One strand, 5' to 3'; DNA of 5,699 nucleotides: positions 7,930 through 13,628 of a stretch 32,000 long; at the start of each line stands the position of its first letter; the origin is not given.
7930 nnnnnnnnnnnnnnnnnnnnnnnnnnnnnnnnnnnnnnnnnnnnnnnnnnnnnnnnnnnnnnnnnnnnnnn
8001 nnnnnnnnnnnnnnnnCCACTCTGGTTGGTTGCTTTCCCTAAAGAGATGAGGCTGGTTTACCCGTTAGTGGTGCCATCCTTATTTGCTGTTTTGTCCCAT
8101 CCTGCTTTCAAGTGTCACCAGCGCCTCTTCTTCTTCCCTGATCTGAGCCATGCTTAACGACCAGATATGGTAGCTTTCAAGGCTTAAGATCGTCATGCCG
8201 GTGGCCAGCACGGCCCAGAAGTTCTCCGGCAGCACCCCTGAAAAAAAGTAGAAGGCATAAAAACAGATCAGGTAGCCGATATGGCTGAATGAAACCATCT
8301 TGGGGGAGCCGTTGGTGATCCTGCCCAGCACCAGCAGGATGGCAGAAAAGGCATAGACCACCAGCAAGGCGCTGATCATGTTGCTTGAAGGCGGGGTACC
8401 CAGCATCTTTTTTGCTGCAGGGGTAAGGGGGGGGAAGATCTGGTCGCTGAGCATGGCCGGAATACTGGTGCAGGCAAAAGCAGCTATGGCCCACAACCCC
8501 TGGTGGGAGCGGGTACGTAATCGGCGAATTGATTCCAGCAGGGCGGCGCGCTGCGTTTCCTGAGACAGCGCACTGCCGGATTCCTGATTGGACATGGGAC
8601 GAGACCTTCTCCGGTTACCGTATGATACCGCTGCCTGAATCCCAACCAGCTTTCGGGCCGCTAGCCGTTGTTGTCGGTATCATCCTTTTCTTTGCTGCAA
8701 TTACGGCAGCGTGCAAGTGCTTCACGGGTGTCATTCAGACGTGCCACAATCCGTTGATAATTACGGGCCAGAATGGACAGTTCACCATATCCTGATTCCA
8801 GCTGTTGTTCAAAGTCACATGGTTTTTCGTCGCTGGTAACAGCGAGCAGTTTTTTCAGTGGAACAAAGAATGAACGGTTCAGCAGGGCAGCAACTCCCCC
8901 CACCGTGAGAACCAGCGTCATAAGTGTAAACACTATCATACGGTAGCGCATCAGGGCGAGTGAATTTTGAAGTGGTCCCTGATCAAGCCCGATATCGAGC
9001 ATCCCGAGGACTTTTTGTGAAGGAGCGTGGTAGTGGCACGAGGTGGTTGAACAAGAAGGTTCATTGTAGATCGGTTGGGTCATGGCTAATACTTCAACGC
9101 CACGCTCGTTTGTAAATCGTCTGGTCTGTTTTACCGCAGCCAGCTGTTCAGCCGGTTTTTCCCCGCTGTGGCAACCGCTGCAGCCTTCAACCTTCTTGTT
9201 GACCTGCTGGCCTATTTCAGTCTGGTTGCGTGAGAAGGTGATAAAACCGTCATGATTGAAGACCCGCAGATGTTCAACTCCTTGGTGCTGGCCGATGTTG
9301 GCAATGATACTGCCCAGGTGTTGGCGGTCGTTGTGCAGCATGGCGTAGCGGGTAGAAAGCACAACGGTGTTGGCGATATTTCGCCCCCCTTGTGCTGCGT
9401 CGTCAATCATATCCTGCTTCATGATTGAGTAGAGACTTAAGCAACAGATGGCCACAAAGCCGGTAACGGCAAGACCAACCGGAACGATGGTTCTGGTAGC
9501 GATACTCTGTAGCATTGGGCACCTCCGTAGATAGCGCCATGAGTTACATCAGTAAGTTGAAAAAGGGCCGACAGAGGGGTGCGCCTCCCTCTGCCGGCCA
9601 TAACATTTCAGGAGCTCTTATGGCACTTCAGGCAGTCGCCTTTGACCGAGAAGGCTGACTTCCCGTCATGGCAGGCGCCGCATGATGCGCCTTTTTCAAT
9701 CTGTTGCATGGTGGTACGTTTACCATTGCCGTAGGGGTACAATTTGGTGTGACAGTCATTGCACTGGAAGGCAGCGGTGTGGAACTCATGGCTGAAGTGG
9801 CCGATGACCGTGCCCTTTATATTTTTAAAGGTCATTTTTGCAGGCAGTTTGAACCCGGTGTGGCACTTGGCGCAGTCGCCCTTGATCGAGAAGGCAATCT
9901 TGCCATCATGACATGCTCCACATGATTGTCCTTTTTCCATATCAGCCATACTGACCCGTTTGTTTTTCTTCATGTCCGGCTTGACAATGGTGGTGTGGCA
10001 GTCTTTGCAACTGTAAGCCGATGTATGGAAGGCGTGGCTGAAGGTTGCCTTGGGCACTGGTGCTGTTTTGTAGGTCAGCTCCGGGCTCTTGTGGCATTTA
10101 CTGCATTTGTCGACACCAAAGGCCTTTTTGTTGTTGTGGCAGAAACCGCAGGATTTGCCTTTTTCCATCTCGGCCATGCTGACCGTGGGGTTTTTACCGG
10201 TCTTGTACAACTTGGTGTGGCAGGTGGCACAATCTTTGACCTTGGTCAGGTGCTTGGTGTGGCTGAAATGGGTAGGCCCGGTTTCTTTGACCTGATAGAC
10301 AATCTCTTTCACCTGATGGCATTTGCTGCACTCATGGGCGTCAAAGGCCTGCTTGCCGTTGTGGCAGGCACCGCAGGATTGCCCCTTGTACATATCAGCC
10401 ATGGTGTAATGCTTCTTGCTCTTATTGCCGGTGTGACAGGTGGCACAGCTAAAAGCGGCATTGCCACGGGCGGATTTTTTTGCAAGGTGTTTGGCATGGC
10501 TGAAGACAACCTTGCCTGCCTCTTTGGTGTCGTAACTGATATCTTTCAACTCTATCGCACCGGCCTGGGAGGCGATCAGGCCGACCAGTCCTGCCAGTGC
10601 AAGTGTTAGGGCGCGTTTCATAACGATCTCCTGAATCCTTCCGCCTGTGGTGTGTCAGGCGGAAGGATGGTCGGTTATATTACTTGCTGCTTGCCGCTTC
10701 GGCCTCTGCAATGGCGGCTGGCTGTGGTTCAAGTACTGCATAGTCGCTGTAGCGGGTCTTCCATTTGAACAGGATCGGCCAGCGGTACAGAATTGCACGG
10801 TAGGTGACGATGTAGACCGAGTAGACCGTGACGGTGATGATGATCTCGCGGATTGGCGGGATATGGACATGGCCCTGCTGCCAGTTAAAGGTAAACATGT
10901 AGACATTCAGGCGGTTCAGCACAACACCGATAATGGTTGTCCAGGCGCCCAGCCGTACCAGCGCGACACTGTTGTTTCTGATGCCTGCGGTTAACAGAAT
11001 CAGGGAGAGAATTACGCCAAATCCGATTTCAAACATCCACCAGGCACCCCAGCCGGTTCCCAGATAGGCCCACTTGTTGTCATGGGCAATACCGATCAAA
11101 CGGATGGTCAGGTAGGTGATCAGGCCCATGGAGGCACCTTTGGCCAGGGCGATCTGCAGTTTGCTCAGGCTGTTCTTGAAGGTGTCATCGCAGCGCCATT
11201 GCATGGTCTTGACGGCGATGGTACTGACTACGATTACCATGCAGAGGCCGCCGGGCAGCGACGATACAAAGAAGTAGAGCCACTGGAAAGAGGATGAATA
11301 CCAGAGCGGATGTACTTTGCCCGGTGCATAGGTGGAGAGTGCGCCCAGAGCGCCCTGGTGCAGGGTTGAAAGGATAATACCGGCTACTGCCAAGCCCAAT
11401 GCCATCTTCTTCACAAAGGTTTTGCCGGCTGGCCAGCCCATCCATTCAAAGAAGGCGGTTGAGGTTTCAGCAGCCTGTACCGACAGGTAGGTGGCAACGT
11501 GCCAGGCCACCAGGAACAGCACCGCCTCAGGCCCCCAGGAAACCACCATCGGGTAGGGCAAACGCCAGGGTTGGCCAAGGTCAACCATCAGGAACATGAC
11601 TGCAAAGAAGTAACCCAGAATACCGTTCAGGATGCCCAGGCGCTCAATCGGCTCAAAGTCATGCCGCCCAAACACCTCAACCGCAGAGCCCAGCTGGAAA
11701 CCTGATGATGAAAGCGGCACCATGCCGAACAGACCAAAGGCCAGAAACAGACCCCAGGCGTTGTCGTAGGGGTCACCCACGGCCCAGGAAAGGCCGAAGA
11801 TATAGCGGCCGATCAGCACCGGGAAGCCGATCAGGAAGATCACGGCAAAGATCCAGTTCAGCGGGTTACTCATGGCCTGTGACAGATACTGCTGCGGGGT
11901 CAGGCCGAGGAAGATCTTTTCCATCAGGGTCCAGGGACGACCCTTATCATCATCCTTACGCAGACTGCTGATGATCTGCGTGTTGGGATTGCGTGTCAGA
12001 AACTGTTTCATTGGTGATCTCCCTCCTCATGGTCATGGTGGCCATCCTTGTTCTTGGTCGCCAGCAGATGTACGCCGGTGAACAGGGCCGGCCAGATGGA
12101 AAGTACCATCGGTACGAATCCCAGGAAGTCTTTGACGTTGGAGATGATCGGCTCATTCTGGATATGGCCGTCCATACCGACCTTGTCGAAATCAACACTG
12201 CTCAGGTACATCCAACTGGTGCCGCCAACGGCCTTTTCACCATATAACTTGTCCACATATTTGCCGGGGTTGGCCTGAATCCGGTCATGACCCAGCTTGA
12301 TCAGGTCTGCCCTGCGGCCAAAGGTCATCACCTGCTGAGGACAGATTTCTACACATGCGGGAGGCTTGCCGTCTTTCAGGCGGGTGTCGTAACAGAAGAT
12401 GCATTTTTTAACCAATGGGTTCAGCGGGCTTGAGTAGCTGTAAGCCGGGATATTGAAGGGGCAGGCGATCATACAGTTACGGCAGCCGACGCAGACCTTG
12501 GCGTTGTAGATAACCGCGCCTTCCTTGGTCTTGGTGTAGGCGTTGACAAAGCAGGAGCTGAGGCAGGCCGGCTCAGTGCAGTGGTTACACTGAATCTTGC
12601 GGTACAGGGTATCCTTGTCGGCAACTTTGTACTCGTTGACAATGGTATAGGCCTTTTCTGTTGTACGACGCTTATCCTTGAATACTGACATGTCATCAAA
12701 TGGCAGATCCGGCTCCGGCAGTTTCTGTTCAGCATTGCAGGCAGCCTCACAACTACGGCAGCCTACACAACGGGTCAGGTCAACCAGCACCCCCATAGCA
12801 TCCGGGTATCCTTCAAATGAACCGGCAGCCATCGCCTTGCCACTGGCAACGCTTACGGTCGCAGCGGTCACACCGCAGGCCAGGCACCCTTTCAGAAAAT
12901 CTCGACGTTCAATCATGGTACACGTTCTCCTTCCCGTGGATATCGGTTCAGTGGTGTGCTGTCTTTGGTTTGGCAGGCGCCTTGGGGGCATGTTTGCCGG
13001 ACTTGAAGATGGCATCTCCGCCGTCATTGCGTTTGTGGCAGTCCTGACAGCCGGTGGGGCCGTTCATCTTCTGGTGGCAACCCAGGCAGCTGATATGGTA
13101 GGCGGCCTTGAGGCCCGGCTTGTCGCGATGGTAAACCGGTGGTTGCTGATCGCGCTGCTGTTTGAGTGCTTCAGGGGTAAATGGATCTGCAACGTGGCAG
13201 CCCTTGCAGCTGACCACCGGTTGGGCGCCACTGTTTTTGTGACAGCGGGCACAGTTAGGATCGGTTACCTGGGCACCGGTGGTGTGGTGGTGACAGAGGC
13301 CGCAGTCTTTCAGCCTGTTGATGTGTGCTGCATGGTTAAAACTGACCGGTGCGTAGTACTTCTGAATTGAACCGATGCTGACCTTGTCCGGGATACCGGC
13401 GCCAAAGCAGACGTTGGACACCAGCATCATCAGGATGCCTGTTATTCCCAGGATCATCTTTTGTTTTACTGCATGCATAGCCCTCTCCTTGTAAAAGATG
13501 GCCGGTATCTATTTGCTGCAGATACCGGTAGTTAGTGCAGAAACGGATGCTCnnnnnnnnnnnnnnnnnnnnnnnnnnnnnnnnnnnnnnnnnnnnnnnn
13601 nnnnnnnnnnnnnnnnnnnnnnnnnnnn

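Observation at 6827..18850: Three sigma54-driven paralogous cassettes of tiny membrane proteins, pseudo-receivers and a 58-aa protein, two heading multiheme-cytochrome operons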

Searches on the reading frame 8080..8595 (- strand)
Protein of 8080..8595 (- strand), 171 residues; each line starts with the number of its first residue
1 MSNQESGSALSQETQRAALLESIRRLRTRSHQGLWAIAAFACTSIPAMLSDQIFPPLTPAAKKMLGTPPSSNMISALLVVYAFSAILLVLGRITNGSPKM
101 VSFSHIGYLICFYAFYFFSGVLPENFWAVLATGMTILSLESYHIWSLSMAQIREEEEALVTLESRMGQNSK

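Call 12: search_protein_families(library=pfam, max_evalue=0.001, proteins=[window:8080-8595:-])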
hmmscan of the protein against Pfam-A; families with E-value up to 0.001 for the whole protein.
window:8080-8595:- (171 aa): 0 families

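Call 30: search_protein_families(library=ncbifam, max_evalue=0.01, proteins=[window:8080-8595:-])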
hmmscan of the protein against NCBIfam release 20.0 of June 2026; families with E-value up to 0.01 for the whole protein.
window:8080-8595:- (171 aa): 0 families

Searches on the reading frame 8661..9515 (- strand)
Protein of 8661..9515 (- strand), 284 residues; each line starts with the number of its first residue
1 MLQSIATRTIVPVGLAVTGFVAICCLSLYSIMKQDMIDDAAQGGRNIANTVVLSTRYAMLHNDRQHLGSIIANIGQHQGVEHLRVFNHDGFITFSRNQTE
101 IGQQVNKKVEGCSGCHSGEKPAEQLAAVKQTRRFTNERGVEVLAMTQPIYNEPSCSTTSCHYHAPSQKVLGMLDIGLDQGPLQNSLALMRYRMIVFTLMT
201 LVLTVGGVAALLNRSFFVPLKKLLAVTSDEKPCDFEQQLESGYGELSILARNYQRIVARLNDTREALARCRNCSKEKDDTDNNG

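Call 12: search_protein_families(library=pfam, max_evalue=0.001, proteins=[window:8661-9515:-])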
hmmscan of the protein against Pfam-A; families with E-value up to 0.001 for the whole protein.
window:8661-9515:- (284 aa): 2 families
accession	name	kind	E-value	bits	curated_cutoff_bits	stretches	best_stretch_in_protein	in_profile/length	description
PF17203.10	sCache_3_2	-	0.00027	21.5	28.4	0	33-150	3-112/140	Single cache domain 3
PF09984.15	sCache_4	-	0.00066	19.9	22.1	0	41-180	12-135/145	Single cache domain 4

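Call 30: search_protein_families(library=ncbifam, max_evalue=0.01, proteins=[window:8661-9515:-])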
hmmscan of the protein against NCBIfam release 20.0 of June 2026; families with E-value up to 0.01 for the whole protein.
window:8661-9515:- (284 aa): 4 families
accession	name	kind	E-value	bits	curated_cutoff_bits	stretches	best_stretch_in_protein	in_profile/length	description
NF008318.0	PRK11107.1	equivalog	0.00014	20.1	890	1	30-252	30-239/920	two-component sensor histidine kinase BarA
NF045901.1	HisKinLetSLeg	equivalog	0.00029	19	1650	1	9-252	10-239/906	two-component system sensor histidine kinase LetS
NF007423.1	PRK09966.1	equivalog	0.0019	17.1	325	1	21-99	20-98/390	diguanylate cyclase DgcN/YfiN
NF011874.0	PRK15347.1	equivalog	0.0032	15.6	852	1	189-266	294-372/921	two component system sensor kinase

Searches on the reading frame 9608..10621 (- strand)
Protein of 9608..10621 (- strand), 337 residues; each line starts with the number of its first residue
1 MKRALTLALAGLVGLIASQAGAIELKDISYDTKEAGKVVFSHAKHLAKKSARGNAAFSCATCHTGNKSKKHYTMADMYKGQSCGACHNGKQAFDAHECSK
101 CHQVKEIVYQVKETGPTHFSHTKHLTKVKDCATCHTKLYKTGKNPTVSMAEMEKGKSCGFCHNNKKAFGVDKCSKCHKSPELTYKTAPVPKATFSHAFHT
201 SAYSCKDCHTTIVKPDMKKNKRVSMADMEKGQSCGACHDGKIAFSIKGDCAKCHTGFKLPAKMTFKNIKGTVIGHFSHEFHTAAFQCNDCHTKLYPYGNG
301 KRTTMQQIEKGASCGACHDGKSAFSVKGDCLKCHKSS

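Call 12: search_protein_families(library=pfam, max_evalue=0.001, proteins=[window:9608-10621:-])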
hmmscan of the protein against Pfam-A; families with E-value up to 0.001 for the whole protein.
window:9608-10621:- (337 aa): 5 families
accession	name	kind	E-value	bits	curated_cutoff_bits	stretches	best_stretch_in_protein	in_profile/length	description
PF14522.11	Cytochrome_C7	-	6e-60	199.4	24.8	4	193-255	2-67/67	Cytochrome c7 and related cytochrome c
PF14537.11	Cytochrom_c3_2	-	6.7e-12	46.1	25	1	153-211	4-66/79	Cytochrome c3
PF02085.21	Cytochrom_CIII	-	1.4e-11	45.1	22.9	0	156-238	31-101/101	Class III cytochrome C family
PF22113.1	Mtrc-MtrF_II-IV_dom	-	2e-09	37.6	30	0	156-335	7-164/176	Outer membrane cytochrome MtrC/MtrF-like, domains II/IV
PF09699.15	Paired_CXXCH_1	-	0.00077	19.5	20.6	0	127-166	5-40/41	Doubled CXXCH motif (Paired_CXXCH_1)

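Call 30: search_protein_families(library=ncbifam, max_evalue=0.01, proteins=[window:9608-10621:-])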
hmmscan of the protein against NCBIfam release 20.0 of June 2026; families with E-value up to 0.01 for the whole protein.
window:9608-10621:- (337 aa): 6 families
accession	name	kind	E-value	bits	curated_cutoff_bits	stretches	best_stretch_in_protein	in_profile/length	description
TIGR04257.1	nanowire_3heme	domain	6.6e-98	321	40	4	181-255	2-75/75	c(7)-type cytochrome triheme domain-containing protein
NF043011.1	CytC7_Geobact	equivalog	6.8e-09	36.1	120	2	112-178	28-89/89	cytochrome c7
NF041781.1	mnquin_red_QrcA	equivalog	7.8e-09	35.4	180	1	20-178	14-174/174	menaquinone reductase multiheme cytochrome c subunit QrcA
TIGR03508.1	decahem_SO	subfamily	0.0002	20.9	192.2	0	48-165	109-222/258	DmsE family decaheme c-type cytochrome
TIGR03153.1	cytochr_NrfH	equivalog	0.00093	19.3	134.2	1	46-164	18-135/138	cytochrome c nitrite reductase small subunit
NF045713.1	CxxCH_16_HmcA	equivalog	0.002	16.8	400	0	22-119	44-133/541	sulfate respiration complex hexadecaheme cytochrome HmcA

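Call 40: search_solved_structures(query=window:9608-10621:-, max_evalue=0.001)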
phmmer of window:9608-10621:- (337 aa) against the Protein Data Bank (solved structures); distinct sequences matched with E-value up to 0.001: 8.
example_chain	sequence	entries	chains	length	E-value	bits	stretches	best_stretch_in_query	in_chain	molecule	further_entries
3ov0_A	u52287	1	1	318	8.2e-80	271.8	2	103-304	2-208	Cytochrome c family protein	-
3oue_A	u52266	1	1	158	3.4e-44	154.7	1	182-335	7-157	Cytochrome c family protein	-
3ouq_A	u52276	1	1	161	1.6e-32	116.4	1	184-336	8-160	Cytochrome c family protein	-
1rwj_A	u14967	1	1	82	1.3e-21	80.5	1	259-335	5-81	Cytochrome c family protein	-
3bxu_A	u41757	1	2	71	1.9e-06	30.6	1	113-178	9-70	Cytochrome c3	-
3sj4_X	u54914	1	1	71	0.00014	24.5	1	107-178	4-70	CYTOCHROME C7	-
4hc3_A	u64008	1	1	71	0.00016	24.3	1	107-178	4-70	PpcA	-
4haj_A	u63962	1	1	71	0.00025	23.7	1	112-178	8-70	PpcA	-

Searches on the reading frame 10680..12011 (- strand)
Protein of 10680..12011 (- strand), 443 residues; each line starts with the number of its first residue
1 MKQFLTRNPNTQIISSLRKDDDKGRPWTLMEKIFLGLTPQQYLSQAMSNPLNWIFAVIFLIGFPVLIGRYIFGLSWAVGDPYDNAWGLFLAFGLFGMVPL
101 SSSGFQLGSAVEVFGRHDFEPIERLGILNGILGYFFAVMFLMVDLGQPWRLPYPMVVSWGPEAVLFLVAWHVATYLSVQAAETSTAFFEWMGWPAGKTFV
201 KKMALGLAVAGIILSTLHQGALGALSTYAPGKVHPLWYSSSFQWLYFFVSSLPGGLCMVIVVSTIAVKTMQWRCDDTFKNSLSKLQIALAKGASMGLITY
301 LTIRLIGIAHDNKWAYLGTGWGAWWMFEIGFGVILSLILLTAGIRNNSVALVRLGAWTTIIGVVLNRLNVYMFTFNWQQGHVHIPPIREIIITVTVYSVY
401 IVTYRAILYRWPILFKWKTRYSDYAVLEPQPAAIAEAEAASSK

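Call 12: search_protein_families(library=pfam, max_evalue=0.001, proteins=[window:10680-12011:-])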
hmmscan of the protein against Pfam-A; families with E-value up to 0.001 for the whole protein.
window:10680-12011:- (443 aa): 0 families

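Call 26: search_solved_structures(query=window:10680-12011:-, max_evalue=1)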
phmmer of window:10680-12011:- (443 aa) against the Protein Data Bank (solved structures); distinct sequences matched with E-value up to 1: 0.

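Call 30: search_protein_families(library=ncbifam, max_evalue=0.01, proteins=[window:10680-12011:-])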
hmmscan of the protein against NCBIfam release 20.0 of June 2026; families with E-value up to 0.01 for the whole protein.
window:10680-12011:- (443 aa): 2 families
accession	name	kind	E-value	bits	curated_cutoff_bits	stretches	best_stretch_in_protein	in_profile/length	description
NF045714.1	sulf_resp_HmcC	equivalog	5.9e-94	315.4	550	1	49-417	2-371/376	sulfate respiration complex protein HmcC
NF008133.1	PRK10881.1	equivalog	2.7e-43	148.9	450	1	50-414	14-374/377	Ni/Fe-hydrogenase cytochrome b subunit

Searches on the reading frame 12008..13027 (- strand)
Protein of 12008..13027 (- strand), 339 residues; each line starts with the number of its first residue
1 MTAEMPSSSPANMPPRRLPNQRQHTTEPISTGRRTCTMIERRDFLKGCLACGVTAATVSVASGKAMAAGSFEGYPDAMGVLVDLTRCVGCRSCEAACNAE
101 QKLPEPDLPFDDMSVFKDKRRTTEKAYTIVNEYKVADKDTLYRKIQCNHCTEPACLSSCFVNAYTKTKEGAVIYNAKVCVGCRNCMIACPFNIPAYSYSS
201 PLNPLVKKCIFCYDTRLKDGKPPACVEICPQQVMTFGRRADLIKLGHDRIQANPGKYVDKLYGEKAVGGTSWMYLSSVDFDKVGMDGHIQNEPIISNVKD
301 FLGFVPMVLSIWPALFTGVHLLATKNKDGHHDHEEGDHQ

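Call 12: search_protein_families(library=pfam, max_evalue=0.001, proteins=[window:12008-13027:-])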
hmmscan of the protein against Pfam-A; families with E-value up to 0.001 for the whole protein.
window:12008-13027:- (339 aa): 7 families
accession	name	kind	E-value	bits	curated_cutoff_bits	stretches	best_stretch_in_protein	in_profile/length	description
PF13247.11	Fer4_11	-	3.1e-19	69.4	26.2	1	141-239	4-100/100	4Fe-4S dicluster domain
PF12838.12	Fer4_7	-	3.6e-09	37.4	27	1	146-193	1-52/52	4Fe-4S dicluster domain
PF13237.11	Fer4_10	-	1.8e-08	34.6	25.5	1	172-230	2-53/53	4Fe-4S dicluster domain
PF13187.11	Fer4_9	-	6.1e-08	33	27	1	179-233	2-51/52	4Fe-4S dicluster domain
PF12797.12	Fer4_2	-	7.6e-07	29.1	24.5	2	80-99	3-22/22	4Fe-4S binding domain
PF12837.12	Fer4_6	-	8e-05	22.8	25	1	174-193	4-23/24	4Fe-4S binding domain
PF00037.32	Fer4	-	0.00024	21.2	21.1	1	173-193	2-22/24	4Fe-4S binding domain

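Call 30: search_protein_families(library=ncbifam, max_evalue=0.01, proteins=[window:12008-13027:-])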
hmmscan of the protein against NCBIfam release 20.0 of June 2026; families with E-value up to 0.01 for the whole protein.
window:12008-13027:- (339 aa): 29 families (the best 25 are shown)
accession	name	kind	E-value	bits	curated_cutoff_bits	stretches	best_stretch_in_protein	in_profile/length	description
NF045715.1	sulf_resp_HmcB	equivalog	8.3e-118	392.9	420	1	40-331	1-289/307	sulfate respiration complex iron-sulfur protein HmcB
NF008134.0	PRK10882.1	equivalog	6.7e-61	206.2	263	1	39-336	2-326/329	hydrogenase 2 operon protein HybA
TIGR01582.1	FDH-beta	equivalog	1.7e-38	132.3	334.7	1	68-297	12-241/283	formate dehydrogenase subunit beta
TIGR02951.1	DMSO_dmsB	equivalog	1e-29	103.7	214.1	1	78-242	2-156/161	DMSO/selenate family reductase complex B subunit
NF045797.1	DsrO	equivalog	2.8e-26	92.4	200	1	39-237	3-200/235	sulfate reduction electron transfer complex DsrMKJOP subunit DsrO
TIGR03149.1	cyt_nit_nrfC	equivalog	3.2e-25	88.8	377.6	1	40-241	3-186/225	cytochrome c nitrite reductase Fe-S protein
NF011569.0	PRK14993.1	equivalog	4.3e-24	85.3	416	1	40-235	4-184/244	tetrathionate reductase subunit TtrB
TIGR03478.1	DMSO_red_II_bet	subfamily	1.6e-20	73.3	480.7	1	141-241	125-222/321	DMSO reductase family type II enzyme, iron-sulfur subunit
NF042979.1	EthbenzDh_ebdB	equivalog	1.9e-19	69.7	740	1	142-295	148-295/354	ethylbenzene dehydrogenase subunit beta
NF041715.1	arsenate_red_ArrB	equivalog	6.8e-18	65.1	450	2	78-201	3-111/233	arsenate respiratory reductase iron-sulfur subunit ArrB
NF038355.1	FDH3_beta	equivalog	6.4e-17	62.2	240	1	78-225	3-150/180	formate dehydrogenase FDH3 subunit beta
NF041782.1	mnquin_red_QrcC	equivalog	1.4e-16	60.9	400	1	79-204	2-126/239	menaquinone reductase iron-sulfur cluster-binding subunit QrcC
NF009408.0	PRK12769.1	equivalog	1.2e-14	53.4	1003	1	80-249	5-157/659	formate-dependent uric acid utilization protein AegA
TIGR01660.1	narH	equivalog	1.1e-13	50.5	524.05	1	140-235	176-268/492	nitrate reductase subunit beta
NF009451.0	PRK12809.1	equivalog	1.5e-13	49.9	1154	1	83-246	8-146/639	formate-dependent uric acid utilization protein YgfT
TIGR01409.1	TAT_signal_seq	domain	4.4e-05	23.6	16.7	1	39-67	1-29/29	twin-arginine translocation signal domain-containing protein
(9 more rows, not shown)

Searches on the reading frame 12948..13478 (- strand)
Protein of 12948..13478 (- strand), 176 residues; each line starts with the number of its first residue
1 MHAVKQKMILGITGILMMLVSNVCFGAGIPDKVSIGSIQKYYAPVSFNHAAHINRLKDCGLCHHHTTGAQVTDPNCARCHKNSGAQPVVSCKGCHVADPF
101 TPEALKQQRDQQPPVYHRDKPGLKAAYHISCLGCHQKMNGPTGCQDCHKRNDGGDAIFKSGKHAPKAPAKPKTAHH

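Call 12: search_protein_families(library=pfam, max_evalue=0.001, proteins=[window:12948-13478:-])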
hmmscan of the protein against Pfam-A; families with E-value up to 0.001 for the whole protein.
window:12948-13478:- (176 aa): 1 family
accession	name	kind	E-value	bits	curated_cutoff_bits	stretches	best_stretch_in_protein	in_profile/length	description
PF14522.11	Cytochrome_C7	-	0.00083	19.6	24.8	0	45-95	1-66/67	Cytochrome c7 and related cytochrome c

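Call 30: search_protein_families(library=ncbifam, max_evalue=0.01, proteins=[window:12948-13478:-])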
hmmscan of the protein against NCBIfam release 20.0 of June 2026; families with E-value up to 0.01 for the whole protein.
window:12948-13478:- (176 aa): 5 families
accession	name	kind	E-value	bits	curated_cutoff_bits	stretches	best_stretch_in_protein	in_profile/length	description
NF045713.1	CxxCH_16_HmcA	equivalog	3.1e-13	49.2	400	2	89-150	473-540/541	sulfate respiration complex hexadecaheme cytochrome HmcA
NF045784.1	9HemeCytC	equivalog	2.8e-10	40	640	1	29-151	208-322/328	nine-heme cytochrome c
NF043011.1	CytC7_Geobact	equivalog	3.6e-10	40.2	120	2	124-149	63-89/89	cytochrome c7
NF045722.1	c3_cytochr_TmcA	equivalog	4.2e-09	36.3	114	2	118-149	93-125/125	acidic tetraheme cytochrome c3 TmcA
NF041781.1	mnquin_red_QrcA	equivalog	0.0072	16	180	0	40-82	26-73/174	menaquinone reductase multiheme cytochrome c subunit QrcA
